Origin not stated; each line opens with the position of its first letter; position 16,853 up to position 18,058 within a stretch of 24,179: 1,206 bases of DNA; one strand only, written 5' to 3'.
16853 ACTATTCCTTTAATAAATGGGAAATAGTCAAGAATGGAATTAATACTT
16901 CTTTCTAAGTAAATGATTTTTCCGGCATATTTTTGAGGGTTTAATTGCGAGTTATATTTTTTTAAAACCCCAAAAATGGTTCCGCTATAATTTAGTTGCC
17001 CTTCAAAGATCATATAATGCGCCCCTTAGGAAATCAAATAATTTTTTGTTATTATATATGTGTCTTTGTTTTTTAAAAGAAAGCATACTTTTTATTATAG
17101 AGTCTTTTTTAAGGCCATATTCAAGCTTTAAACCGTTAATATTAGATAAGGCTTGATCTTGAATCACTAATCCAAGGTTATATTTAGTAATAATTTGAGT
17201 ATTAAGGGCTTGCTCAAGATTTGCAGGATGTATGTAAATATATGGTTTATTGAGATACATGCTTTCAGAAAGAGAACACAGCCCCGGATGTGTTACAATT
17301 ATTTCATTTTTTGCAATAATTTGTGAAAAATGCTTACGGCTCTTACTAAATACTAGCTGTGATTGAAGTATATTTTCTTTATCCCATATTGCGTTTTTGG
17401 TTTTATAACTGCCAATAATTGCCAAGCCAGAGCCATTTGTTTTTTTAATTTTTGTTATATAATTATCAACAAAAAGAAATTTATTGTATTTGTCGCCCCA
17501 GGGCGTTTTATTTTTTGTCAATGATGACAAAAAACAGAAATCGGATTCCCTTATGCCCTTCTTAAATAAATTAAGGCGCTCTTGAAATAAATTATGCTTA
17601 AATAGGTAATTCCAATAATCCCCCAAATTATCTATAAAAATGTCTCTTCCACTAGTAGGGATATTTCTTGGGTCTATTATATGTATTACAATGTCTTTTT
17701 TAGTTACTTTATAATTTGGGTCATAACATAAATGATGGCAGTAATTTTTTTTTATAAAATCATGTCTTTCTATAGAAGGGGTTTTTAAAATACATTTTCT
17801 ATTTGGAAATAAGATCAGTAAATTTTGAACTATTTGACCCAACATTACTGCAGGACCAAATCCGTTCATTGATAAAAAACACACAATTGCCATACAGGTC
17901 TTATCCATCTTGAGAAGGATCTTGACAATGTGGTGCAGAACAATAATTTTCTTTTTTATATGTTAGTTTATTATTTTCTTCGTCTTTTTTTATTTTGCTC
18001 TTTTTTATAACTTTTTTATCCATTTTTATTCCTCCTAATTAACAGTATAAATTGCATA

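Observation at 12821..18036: Translationally coupled 8-gene operon resembling an undescribed RiPP (modified peptide) pathway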

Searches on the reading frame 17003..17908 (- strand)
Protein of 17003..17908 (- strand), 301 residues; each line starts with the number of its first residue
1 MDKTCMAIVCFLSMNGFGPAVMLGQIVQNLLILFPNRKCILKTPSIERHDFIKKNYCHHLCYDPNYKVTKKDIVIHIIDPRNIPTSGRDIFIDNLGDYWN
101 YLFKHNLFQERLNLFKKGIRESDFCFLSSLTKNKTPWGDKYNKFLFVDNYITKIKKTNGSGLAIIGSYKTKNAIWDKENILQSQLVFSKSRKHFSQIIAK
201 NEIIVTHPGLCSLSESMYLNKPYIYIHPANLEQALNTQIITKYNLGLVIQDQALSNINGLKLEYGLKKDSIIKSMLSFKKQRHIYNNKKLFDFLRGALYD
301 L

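Call 3: search_protein_families(library=pfam, proteins=[window:17003-17908:-], max_evalue=0.1)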
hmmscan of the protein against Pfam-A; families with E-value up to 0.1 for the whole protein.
window:17003-17908:- (301 aa): 3 families
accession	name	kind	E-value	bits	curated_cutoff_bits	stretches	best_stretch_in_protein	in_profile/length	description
PF13528.12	Glyco_trans_1_3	-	0.00017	21.3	25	1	180-254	233-309/322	Glycosyl transferase family 1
PF04101.22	Glyco_tran_28_C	-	0.00024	21.6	22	1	191-260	62-131/166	Glycosyltransferase family 28 C-terminal domain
PF21861.2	RepB_C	-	0.021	15.2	27.3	0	268-297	4-33/58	Replication protein RepB, C-terminal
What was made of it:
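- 17003..17893 (-): GT-B-type glycosyltransferase (296 aa from the conserved MAIVCF start). The C-terminal NDP-sugar motif is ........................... Pfam Glyco_trans_1_3 and Glyco_tran_28_C, both weak (call 3).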

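Call 4: search_protein_families(library=ncbifam, proteins=[window:17003-17908:-], max_evalue=0.1)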
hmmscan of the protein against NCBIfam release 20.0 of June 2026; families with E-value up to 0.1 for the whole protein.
window:17003-17908:- (301 aa): 4 families
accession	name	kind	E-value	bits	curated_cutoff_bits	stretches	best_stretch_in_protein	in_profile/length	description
TIGR04467.1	CGA_synthase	equivalog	0.00093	18.4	300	1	193-241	237-285/382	hydroxymethylcytosylglucuronate/cytosylglucuronate synthase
TIGR00661.1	MJ1255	subfamily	0.0013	18.1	195.9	1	179-250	225-298/321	MJ1255/VC2487 family glycosyltransferase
TIGR01426.2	MGT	subfamily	0.012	14.6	260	1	196-253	288-344/393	macrolide family glycosyltransferase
NF041548.1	PssE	equivalog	0.018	15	120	1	187-236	45-92/146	PssE/Cps14G family polysaccharide biosynthesis glycosyltransferase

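Call 53: search_solved_structures(query=A4, max_evalue=1, show_alignments=1)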
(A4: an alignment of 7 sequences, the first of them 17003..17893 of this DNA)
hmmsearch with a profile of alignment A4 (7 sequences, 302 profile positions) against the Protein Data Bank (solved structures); distinct sequences matched with E-value up to 1: 28.
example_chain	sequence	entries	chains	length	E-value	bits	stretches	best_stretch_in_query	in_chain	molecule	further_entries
8h5d_A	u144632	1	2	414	6.4e-06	28.9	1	196-275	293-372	Glycosyltransferase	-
7vm0_A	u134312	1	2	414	2.4e-05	27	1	196-272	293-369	Glycosyl transferase family 1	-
7vlb_A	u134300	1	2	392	0.0046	19.5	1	195-258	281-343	UDP-glycosyltransferase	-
6kqx_A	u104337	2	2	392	0.01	18.4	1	195-277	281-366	Uncharacterized UDP-glucosyltransferase YjiC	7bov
6kqw_A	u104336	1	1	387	0.011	18.3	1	195-277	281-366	Uncharacterized UDP-glucosyltransferase YjiC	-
2ks6_A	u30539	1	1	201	0.013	18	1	193-248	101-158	UDP-N-acetylglucosamine transferase subunit ALG13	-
2jzc_A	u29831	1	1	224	0.015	17.8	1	193-248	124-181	UDP-N-acetylglucosamine transferase subunit ALG13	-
10zg_A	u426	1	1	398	0.066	15.7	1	196-256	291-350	Glycosyl transferase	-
2iya_A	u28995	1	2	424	0.11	15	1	196-255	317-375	OLEANDOMYCIN GLYCOSYLTRANSFERASE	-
8i0e_A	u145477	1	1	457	0.32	13.5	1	203-289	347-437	Glycosyltransferase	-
3rsc_A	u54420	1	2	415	0.41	13.1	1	195-251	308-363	CalG2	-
3iaa_A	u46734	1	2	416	0.41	13.1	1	195-251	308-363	CalG2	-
8xfw_A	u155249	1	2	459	0.49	12.9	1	204-251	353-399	UDP-glycosyltransferase 13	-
8xfh_A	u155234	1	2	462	0.49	12.8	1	204-251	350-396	UDP-glycosyltransferase 13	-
9imi_A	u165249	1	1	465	0.5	12.8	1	204-258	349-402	Glycosyltransferase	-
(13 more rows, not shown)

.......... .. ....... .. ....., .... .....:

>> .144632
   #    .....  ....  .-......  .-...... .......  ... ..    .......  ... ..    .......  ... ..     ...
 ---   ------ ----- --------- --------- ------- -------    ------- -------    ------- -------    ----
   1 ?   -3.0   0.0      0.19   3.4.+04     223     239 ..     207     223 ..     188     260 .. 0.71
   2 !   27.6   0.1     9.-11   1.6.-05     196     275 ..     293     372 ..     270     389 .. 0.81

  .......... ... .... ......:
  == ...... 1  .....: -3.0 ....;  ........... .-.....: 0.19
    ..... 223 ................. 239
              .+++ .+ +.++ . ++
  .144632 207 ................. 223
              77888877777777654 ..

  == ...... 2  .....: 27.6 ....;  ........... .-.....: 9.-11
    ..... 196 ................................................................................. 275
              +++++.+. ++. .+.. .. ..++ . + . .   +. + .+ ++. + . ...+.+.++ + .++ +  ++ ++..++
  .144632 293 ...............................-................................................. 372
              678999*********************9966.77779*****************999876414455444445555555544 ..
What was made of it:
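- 17003..17893 (-): The family profile matches GT1 structures 8h5d (6.4e-6), YjiC, ALG13 and OleD (call 53).
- Closest known: Mycofactocin pathway. Different: The GT is a GT-B fold with GT1/GT28-like motifs (call 53).
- The GT's NDP-sugar motif matches GT1 structures (call 53).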

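Call 83: search_protein_families(library=padloc, proteins=[window:17003-17893:-], max_evalue=0.01)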
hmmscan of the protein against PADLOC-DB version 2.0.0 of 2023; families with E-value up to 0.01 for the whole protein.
window:17003-17893:- (296 aa): 0 families
